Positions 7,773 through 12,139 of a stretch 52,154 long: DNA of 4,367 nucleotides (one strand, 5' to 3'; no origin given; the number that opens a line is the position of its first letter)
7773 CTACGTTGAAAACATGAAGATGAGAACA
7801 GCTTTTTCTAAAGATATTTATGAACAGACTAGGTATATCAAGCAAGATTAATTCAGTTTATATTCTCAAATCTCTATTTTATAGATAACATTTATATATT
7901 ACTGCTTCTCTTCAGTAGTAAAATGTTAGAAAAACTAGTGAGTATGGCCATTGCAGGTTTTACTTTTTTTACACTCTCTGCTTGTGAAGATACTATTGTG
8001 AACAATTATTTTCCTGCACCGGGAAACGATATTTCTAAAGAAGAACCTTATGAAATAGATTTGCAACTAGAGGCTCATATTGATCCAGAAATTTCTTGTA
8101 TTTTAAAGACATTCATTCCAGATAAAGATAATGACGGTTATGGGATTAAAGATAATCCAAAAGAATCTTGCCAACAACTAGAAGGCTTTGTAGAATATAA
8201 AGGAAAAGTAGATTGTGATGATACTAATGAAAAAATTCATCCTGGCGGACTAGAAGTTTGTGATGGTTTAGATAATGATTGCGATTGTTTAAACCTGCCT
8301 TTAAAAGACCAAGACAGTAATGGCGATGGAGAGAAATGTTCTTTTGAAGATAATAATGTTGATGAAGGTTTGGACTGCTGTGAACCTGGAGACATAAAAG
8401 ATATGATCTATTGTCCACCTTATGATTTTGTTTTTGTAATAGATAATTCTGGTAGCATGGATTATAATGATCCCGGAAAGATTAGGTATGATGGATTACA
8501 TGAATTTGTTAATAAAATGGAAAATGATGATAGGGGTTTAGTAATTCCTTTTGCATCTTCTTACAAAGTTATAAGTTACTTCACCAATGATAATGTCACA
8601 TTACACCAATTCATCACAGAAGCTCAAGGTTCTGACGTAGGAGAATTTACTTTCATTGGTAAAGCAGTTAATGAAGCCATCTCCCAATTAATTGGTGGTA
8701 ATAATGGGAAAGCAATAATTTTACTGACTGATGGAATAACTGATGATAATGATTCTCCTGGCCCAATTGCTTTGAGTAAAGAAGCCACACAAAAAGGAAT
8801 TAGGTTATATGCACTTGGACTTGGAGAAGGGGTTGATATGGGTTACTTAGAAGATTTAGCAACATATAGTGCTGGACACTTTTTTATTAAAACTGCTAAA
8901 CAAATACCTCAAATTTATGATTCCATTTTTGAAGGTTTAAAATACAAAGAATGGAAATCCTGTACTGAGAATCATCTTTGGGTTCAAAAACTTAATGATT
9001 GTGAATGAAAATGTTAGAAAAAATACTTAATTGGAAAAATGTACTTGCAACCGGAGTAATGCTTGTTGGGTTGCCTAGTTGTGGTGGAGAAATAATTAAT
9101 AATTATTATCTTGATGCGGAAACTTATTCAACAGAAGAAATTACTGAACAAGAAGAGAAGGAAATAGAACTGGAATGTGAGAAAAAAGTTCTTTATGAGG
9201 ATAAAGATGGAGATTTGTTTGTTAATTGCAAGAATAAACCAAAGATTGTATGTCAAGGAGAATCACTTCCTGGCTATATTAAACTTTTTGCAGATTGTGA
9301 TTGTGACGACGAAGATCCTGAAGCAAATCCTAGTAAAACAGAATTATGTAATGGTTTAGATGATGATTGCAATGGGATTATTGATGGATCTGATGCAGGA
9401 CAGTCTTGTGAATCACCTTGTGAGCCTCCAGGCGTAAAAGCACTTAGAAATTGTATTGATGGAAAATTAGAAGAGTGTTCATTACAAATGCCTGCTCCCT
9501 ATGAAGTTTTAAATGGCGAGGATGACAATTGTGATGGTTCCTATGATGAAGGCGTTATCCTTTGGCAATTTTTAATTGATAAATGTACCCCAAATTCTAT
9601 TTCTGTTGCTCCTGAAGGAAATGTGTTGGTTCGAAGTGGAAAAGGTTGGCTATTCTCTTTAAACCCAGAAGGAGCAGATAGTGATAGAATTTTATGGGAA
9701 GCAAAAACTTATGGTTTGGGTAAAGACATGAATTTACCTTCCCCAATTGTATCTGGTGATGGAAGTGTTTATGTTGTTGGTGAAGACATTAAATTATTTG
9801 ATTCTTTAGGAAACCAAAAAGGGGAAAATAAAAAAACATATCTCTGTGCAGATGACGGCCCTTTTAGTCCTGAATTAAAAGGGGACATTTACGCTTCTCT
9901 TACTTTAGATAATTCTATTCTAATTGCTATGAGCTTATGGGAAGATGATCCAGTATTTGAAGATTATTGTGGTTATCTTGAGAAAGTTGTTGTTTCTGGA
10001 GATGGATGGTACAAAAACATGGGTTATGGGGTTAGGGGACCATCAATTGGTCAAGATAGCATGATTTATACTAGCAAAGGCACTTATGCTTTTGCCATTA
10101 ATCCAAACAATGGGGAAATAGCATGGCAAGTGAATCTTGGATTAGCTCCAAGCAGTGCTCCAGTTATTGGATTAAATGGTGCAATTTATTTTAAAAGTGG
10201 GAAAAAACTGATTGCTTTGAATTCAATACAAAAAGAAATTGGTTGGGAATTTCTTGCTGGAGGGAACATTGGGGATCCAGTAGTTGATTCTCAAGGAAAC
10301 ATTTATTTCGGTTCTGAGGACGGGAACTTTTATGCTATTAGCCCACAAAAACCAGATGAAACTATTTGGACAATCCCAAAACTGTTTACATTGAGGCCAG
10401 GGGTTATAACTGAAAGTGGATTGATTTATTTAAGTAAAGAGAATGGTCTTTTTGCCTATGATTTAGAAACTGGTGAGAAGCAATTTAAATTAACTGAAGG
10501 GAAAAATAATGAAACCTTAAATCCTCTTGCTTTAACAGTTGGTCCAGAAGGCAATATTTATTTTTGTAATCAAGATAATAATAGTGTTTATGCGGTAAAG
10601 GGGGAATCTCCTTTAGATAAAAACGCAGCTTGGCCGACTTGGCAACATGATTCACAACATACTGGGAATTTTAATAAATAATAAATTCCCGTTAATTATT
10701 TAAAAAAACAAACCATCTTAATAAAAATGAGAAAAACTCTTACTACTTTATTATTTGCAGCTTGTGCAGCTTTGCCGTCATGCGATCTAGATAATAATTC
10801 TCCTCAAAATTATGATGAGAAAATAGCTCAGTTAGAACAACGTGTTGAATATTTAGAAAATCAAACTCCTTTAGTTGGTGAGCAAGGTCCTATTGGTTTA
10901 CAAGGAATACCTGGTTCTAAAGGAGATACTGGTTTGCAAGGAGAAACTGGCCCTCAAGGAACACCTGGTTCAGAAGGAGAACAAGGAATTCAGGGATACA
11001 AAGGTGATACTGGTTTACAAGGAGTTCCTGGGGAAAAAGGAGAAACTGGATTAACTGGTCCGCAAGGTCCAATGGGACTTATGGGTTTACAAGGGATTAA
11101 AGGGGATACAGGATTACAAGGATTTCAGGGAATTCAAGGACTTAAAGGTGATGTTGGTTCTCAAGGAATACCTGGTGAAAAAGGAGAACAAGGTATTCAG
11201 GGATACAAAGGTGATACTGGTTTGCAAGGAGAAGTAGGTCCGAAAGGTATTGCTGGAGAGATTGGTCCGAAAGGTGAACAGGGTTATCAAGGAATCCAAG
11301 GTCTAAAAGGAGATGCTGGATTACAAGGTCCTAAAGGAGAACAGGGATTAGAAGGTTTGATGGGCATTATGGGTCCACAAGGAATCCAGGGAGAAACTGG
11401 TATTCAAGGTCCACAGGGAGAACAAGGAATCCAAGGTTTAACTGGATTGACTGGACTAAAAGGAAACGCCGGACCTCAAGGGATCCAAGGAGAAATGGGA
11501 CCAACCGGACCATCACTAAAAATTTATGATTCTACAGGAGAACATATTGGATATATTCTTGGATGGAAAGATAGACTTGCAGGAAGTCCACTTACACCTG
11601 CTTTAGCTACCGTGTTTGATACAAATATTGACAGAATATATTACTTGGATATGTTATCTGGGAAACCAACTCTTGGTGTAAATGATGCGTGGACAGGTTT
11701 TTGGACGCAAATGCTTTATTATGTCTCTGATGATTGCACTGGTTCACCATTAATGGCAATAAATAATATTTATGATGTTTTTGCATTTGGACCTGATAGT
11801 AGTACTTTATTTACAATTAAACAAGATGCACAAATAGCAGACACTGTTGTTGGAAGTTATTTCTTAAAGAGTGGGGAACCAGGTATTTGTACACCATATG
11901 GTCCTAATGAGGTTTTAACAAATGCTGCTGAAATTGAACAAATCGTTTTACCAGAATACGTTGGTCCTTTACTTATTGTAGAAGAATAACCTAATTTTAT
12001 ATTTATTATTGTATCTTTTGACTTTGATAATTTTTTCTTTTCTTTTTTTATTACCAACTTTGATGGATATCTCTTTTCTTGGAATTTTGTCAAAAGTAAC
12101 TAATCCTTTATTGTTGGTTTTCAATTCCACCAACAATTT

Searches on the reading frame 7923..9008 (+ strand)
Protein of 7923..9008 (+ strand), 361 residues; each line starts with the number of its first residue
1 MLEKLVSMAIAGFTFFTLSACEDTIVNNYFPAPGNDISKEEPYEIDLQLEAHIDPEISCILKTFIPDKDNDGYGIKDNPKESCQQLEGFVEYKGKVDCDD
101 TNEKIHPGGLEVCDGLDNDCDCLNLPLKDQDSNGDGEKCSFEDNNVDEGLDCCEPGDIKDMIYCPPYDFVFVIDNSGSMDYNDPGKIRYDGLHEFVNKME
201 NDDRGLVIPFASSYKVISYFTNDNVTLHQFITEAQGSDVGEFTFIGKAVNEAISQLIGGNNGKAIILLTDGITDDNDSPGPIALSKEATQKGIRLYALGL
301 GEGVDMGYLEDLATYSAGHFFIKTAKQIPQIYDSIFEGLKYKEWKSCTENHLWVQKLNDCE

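Call 111: search_protein_families(library=pfam, proteins=[window:7923-9008:+], max_evalue=0.00001)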
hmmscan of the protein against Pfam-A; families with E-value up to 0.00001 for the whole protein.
window:7923-9008:+ (361 aa): 3 families
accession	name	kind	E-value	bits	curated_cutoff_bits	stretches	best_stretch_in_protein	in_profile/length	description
PF00092.34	VWA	-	1.9e-17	64.5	23.8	1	168-330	1-170/174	von Willebrand factor type A domain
PF11617.13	Cu-binding_MopE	-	8.5e-11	42.3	27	1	97-121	1-25/30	Putative metal-binding motif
PF13519.12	VWA_2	-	6.1e-10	40.1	27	1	170-271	2-106/107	von Willebrand factor type A domain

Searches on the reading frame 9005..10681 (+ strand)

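Call 111: search_protein_families(library=pfam, proteins=[window:9005-10681:+], max_evalue=0.00001)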
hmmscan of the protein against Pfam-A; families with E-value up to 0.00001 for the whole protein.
window:9005-10681:+ (558 aa): 3 families
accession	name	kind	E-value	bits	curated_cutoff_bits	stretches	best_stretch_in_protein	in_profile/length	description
PF13360.13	PQQ_2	-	9.1e-11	42.3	27.6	1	346-494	69-231/233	Outer membrane protein assembly factor BamB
PF11617.13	Cu-binding_MopE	-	2.9e-10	40.6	27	1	99-127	1-29/30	Putative metal-binding motif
PF13570.13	Beta-prop_ACSF4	-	2.3e-08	34.2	133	1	356-457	25-129/329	Beta-alanine-activating enzyme, beta-propeller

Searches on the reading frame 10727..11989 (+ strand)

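Call 111: search_protein_families(library=pfam, proteins=[window:10727-11989:+], max_evalue=0.00001)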
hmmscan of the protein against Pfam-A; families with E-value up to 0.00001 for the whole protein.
window:10727-11989:+ (420 aa): 1 family
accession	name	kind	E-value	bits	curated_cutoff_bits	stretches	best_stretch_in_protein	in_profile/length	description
PF01391.23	Collagen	-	4.1e-36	123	27.2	3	54-108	1-55/60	Collagen triple helix repeat (20 copies)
